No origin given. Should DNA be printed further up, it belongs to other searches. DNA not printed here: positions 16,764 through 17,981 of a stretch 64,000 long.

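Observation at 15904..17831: FEN1 translationally coupled (ATGA) to an AEP-family primase/polymerase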

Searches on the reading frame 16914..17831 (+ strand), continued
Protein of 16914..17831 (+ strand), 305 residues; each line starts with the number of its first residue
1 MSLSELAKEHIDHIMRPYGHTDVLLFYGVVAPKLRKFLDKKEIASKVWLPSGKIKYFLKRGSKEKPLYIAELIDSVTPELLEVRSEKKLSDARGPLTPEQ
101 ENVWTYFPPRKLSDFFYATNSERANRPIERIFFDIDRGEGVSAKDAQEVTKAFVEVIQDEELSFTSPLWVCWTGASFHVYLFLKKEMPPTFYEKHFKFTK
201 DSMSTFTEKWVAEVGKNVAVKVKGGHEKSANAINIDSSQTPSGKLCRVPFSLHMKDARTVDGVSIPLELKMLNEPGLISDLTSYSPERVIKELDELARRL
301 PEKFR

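Call 50: search_protein_families(library=pfam, proteins=[L064:4298-4987:+, L064:5031-6287:+, L064:6005-6859:+, L064:7754-8593:+, L064:8598-10364:+, L009:77-481:+, L009:6780-7736:-, L009:7733-8488:-, L021:10899-12728:+, L021:17008-18798:+], max_evalue=0.0001)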
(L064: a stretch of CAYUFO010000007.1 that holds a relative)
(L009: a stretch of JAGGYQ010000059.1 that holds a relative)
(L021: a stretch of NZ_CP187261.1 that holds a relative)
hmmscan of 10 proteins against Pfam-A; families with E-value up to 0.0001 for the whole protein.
L064:4298-4987:+ (229 aa): 1 family
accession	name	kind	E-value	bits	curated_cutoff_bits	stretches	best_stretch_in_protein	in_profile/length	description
PF00156.33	Pribosyltran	-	1.5e-15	57.3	26.3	1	42-194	28-141/158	Phosphoribosyl transferase domain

L064:5031-6287:+ (418 aa): 1 family
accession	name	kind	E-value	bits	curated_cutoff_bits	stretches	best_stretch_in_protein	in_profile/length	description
PF01904.24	DUF72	-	2.3e-61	208.1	25.3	1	200-415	1-216/217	Protein of unknown function DUF72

L064:6005-6859:+ (284 aa): 1 family
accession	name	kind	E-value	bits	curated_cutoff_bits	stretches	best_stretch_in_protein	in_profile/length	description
PF13298.12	LigD_N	-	1.5e-44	151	31.1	1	127-235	1-107/107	DNA Ligase D 3'-phosphoesterase domain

L064:7754-8593:+ (279 aa): 2 families
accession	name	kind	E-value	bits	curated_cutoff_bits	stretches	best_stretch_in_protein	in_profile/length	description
PF01149.29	Fapy_DNA_glyco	-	7.9e-30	104.3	25.5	1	20-136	1-117/117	Formamidopyrimidine-DNA glycosylase N-terminal domain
PF06831.19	H2TH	-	7.8e-21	74.3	34.7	1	155-233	7-86/93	Formamidopyrimidine-DNA glycosylase H2TH domain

L064:8598-10364:+ (588 aa): 4 families
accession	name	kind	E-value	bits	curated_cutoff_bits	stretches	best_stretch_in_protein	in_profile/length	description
PF01068.26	DNA_ligase_A_M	-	3.1e-57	194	26.2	1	231-433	1-204/204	ATP dependent DNA ligase domain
PF04675.19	DNA_ligase_A_N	-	2.2e-34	119.6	24.6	1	3-180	2-174/174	DNA ligase N terminus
PF04679.21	DNA_ligase_A_C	-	6.1e-25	87.9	27.5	1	458-568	1-94/94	ATP dependent DNA ligase C terminal region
PF09414.15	RNA_ligase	-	3.3e-07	31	27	1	253-432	4-170/171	RNA ligase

L009:77-481:+ (134 aa): 1 family
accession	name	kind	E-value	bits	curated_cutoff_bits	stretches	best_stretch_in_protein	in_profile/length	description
PF13298.12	LigD_N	-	1.7e-37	128.2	31.1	1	16-116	1-107/107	DNA Ligase D 3'-phosphoesterase domain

L009:6780-7736:- (318 aa): 3 families
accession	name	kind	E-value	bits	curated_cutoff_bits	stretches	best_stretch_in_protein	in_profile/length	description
PF01068.26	DNA_ligase_A_M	-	3.7e-41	141.5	26.2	1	10-196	1-204/204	ATP dependent DNA ligase domain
PF04679.21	DNA_ligase_A_C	-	2.6e-26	92.3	27.5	1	215-311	1-94/94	ATP dependent DNA ligase C terminal region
PF01331.24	mRNA_cap_enzyme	-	3.4e-08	34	29.6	0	20-85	14-85/194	mRNA capping enzyme, catalytic domain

L009:7733-8488:- (251 aa): 1 family
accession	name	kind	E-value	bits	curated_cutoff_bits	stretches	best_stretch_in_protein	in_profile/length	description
PF02735.22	Ku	-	3.7e-46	157.9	25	1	10-188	1-189/190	Ku70/Ku80 beta-barrel domain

L021:10899-12728:+ (610 aa): 4 families
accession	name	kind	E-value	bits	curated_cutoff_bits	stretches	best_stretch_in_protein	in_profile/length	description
PF01068.26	DNA_ligase_A_M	-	3.9e-55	187.2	26.2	1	258-458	2-204/204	ATP dependent DNA ligase domain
PF04675.19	DNA_ligase_A_N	-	7.9e-36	124.3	24.6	1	28-205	1-173/174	DNA ligase N terminus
PF04679.21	DNA_ligase_A_C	-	6e-25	87.9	27.5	1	483-593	1-94/94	ATP dependent DNA ligase C terminal region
PF09414.15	RNA_ligase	-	1.2e-05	25.9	27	1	277-457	2-170/171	RNA ligase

L021:17008-18798:+ (597 aa): 3 families
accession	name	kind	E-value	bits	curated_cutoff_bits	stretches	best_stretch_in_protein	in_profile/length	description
PF01068.26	DNA_ligase_A_M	-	1.6e-52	178.6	26.2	1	269-467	1-204/204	ATP dependent DNA ligase domain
PF04675.19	DNA_ligase_A_N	-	7.2e-45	153.7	24.6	1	48-221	2-174/174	DNA ligase N terminus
PF04679.21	DNA_ligase_A_C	-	1.8e-14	54.4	27.5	1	488-577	2-93/94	ATP dependent DNA ligase C terminal region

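Call 66: fold_search(model_id=the predicted structure, library=viral)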
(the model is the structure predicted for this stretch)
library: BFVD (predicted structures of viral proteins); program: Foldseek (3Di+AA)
matches with E <= 10: 484; with E <= 0.001: 3
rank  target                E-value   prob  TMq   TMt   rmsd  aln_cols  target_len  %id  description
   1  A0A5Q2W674            2.7e-04  1.00  0.32  0.32   7.9       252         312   13  (no name in the UniProt tables at hand)
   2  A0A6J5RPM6            9.3e-04  1.00  0.38  0.19   8.3       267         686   10  AAA domain containing protein [uncultured Caudovirales phage]
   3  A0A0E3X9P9            9.9e-04  1.00  0.43  0.51   6.7       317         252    9  TOTE conflict system primase domain-containing protein [Gordonia phage GordTnk2]
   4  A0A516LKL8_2          2.1e-03  0.54  0.21  0.08  17.8       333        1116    8  (no name in the UniProt tables at hand)
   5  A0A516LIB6            3.1e-03  0.99  0.36  0.14  11.3       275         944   16  (no name in the UniProt tables at hand)
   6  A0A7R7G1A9            3.5e-03  0.94  0.34  0.31  14.5       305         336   13  (no name in the UniProt tables at hand)
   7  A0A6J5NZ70            5.2e-03  0.99  0.38  0.21   7.7       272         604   12  DNA helicase, DnaB-like, C-terminal [uncultured Caudovirales phage]
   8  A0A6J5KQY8            6.1e-03  0.99  0.34  0.13   7.3       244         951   16  DUF927 domain-containing protein [uncultured Caudovirales phage]
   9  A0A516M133            1.1e-02  0.99  0.30  0.28   6.0       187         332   13  (no name in the UniProt tables at hand)
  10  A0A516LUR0            1.3e-02  0.99  0.33  0.18   6.1       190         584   13  (no name in the UniProt tables at hand)
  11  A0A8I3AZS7            1.3e-02  0.92  0.32  0.47  10.5       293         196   15  (no name in the UniProt tables at hand)
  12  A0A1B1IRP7            1.5e-02  0.75  0.31  0.31   9.4       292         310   10  (no name in the UniProt tables at hand)
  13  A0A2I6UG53            1.6e-02  0.94  0.31  0.27  11.2       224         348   14  DNA primase [Salinibacter phage M8CC-19]
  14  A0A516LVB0            3.2e-02  0.84  0.37  0.16  14.6       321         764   13  (no name in the UniProt tables at hand)
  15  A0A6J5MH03            4.0e-02  0.89  0.40  0.15  11.9       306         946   12  DUF927 domain-containing protein [uncultured Caudovirales phage]
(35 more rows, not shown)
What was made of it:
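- Viral primases are weaker, with best E 2.7e-4 and TM 0.3-0.4 (call 66). Viral structural matches are weak (call 66).
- Tried and rejected: BFVD matches are weak (call 66).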
